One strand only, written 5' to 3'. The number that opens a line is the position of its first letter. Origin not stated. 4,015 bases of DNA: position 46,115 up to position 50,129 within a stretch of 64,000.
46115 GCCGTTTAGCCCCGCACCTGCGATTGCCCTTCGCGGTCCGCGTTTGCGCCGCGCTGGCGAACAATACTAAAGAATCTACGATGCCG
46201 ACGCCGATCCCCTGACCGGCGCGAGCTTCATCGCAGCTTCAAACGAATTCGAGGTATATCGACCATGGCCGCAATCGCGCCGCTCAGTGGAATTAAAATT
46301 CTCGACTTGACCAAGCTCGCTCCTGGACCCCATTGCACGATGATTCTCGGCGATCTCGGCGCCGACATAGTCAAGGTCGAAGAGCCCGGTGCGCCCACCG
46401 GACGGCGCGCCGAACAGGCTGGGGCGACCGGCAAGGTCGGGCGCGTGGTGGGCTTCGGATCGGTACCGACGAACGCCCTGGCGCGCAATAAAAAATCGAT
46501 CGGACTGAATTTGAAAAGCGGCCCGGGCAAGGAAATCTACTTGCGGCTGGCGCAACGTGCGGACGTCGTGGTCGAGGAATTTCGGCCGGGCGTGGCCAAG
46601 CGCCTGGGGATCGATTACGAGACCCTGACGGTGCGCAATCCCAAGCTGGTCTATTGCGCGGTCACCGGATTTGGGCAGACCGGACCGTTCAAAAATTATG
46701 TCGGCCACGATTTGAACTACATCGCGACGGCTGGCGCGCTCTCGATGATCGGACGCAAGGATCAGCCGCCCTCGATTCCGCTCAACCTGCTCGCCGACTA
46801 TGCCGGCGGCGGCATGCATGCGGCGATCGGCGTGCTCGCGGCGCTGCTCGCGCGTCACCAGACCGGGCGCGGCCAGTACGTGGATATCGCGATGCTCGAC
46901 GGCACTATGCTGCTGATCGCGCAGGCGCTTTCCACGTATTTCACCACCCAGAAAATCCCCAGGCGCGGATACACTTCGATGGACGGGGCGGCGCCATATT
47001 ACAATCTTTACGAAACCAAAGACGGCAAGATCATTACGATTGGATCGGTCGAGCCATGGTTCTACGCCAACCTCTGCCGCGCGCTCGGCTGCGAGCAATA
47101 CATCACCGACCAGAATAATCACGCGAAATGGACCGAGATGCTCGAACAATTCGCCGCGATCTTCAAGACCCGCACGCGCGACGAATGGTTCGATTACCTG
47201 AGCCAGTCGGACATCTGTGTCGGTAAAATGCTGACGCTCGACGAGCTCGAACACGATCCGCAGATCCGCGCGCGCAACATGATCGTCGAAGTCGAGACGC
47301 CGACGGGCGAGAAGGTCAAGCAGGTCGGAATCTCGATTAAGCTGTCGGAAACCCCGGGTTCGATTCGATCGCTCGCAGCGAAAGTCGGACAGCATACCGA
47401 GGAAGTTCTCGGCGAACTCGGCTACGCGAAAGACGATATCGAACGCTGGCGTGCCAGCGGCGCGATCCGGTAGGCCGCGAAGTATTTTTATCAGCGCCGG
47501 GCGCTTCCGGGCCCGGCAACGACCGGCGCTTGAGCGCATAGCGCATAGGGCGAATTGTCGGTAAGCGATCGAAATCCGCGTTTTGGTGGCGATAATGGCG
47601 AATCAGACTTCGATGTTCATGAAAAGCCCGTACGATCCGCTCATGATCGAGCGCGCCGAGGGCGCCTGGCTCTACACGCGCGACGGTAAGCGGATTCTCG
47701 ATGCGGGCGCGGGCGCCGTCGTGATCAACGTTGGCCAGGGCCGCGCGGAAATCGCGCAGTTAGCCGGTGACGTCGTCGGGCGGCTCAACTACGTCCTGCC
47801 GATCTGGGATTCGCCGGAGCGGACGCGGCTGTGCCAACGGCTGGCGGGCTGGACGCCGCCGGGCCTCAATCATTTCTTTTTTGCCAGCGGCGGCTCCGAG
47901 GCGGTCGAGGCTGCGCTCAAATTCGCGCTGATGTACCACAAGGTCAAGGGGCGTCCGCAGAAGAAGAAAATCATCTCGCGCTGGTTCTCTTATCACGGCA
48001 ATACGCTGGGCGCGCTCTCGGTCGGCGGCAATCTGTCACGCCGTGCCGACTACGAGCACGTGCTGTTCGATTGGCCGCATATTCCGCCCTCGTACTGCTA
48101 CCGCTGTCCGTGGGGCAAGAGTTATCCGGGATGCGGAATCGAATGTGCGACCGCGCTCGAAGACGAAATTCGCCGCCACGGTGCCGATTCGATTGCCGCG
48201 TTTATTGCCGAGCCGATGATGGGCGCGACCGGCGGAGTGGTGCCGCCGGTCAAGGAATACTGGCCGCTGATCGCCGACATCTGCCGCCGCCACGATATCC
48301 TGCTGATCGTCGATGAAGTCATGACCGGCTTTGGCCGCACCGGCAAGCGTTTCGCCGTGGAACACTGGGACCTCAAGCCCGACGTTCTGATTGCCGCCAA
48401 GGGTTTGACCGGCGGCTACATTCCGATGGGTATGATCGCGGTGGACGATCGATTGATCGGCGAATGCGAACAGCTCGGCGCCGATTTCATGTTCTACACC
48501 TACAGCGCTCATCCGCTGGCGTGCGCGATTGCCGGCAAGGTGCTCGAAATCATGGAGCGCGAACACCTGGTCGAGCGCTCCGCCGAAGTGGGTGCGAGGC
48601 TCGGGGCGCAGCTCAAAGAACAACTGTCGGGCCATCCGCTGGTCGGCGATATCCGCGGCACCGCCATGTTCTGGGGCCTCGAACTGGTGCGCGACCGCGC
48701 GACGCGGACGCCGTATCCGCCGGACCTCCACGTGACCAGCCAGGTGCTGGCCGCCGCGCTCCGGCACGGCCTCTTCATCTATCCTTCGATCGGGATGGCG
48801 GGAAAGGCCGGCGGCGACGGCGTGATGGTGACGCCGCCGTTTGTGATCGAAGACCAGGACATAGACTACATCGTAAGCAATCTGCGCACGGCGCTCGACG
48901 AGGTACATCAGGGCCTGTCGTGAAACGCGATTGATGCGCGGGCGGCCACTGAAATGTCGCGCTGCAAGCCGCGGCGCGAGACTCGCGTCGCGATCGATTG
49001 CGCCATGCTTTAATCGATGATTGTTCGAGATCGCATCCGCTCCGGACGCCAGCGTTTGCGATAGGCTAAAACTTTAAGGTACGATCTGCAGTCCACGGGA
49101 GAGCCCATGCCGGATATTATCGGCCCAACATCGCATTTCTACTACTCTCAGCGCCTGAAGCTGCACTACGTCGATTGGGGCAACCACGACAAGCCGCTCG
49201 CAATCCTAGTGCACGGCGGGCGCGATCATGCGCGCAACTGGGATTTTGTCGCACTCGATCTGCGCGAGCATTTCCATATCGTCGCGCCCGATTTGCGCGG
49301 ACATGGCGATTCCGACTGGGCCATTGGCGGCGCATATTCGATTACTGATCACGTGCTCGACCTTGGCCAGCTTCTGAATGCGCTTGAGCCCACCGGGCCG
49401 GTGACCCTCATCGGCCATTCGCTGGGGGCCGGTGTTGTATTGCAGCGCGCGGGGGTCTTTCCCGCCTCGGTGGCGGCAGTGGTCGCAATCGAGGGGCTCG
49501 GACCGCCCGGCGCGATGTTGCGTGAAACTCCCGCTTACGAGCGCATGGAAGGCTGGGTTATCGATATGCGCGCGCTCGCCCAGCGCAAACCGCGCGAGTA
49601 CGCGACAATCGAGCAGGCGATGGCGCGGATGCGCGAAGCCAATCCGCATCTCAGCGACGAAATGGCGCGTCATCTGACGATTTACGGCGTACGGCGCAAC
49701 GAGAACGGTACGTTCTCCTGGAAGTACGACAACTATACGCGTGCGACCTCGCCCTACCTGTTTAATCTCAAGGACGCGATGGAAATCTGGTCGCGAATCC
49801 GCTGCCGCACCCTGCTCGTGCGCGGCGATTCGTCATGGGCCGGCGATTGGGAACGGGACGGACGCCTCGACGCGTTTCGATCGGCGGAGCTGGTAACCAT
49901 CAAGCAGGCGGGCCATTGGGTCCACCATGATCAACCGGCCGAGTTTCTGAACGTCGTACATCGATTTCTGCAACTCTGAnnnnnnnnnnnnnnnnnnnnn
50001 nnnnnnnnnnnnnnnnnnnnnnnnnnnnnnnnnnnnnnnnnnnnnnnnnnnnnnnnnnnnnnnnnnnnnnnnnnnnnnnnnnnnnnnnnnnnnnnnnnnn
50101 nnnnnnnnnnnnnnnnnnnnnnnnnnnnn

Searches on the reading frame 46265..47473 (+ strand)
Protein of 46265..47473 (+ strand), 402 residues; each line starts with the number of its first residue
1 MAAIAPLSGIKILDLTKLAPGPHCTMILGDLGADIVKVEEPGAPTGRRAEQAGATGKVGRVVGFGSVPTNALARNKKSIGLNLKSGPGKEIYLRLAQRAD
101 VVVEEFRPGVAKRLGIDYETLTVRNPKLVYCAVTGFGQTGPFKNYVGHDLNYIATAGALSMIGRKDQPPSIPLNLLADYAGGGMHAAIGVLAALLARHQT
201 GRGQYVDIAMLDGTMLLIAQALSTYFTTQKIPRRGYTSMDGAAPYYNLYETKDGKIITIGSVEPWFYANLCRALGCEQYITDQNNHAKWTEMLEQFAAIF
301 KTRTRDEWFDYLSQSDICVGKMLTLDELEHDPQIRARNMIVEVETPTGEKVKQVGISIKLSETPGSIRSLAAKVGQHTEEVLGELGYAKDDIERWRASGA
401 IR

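Call 58: search_protein_families(library=pfam, proteins=[window:46265-47473:+], max_evalue=0.00001)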
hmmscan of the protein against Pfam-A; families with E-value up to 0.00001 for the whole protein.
window:46265-47473:+ (402 aa): 1 family
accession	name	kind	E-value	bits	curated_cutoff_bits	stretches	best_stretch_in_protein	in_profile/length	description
PF02515.22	CoA_transf_3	-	3.5e-105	352.5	23.3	1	7-378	1-366/366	CoA-transferase family III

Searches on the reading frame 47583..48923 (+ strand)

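Call 58: search_protein_families(library=pfam, proteins=[window:47583-48923:+], max_evalue=0.00001)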
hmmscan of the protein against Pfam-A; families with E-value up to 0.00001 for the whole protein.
window:47583-48923:+ (446 aa): 1 family
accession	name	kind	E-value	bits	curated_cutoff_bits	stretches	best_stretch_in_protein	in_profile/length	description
PF00202.27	Aminotran_3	-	1.1e-84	285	30.5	1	17-438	6-403/403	Aminotransferase class-III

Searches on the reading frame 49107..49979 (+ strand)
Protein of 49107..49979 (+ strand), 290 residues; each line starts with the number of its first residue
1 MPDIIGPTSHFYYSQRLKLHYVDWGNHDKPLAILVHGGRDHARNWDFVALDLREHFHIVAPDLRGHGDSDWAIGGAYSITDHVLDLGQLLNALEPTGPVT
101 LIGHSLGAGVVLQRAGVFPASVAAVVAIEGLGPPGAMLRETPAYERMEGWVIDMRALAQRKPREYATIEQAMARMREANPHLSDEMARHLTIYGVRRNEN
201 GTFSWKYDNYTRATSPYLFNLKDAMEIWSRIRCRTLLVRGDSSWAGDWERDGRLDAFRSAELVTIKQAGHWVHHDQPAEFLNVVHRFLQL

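Call 58: search_protein_families(library=pfam, proteins=[window:49107-49979:+], max_evalue=0.00001)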
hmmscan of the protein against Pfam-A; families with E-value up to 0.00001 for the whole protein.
window:49107-49979:+ (290 aa): 3 families
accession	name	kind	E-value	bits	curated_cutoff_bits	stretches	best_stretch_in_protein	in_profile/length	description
PF12697.13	Abhydrolase_6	-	7.5e-26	92.6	26.3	1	33-281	2-215/217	Alpha/beta hydrolase family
PF00561.26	Abhydrolase_1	-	1.2e-21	78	25.8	1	33-276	4-244/245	alpha/beta hydrolase fold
PF12146.15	Hydrolase_4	-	6.6e-14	52.2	27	1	30-186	5-167/239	Serine aminopeptidase, S33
